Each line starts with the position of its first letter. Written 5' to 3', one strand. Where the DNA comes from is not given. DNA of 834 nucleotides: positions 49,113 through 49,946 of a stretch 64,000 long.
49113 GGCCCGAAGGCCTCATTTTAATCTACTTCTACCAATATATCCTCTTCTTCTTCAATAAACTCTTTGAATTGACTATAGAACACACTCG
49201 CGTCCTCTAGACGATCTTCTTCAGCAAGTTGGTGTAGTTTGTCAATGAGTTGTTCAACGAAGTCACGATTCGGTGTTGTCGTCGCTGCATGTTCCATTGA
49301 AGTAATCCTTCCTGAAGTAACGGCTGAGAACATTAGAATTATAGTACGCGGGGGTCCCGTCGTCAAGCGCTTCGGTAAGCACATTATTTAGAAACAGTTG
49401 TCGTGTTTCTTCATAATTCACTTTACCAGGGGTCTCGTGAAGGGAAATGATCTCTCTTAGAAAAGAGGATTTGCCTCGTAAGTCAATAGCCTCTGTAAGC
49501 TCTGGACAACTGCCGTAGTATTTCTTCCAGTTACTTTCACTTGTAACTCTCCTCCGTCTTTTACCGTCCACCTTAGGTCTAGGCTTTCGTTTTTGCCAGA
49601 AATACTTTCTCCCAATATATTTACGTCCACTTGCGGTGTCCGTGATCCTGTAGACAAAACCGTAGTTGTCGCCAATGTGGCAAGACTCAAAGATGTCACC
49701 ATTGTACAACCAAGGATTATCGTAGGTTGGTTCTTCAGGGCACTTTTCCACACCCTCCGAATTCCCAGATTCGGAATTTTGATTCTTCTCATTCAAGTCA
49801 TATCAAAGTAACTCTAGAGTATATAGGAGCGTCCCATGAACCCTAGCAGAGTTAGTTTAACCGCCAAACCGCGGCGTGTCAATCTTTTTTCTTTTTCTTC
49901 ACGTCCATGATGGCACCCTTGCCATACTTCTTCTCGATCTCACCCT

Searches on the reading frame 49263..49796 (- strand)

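Call 53: search_protein_families(library=pfam, proteins=[window:49263-49796:-], max_evalue=0.001)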
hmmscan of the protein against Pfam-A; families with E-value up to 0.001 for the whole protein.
window:49263-49796:- (177 aa): 1 family
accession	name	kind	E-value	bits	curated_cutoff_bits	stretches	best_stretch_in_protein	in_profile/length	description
PF19835.5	SegE_GIY-YIG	-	1.8e-49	167.5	25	1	29-156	1-123/123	Putative endonuclease segE, GIY-YIG domain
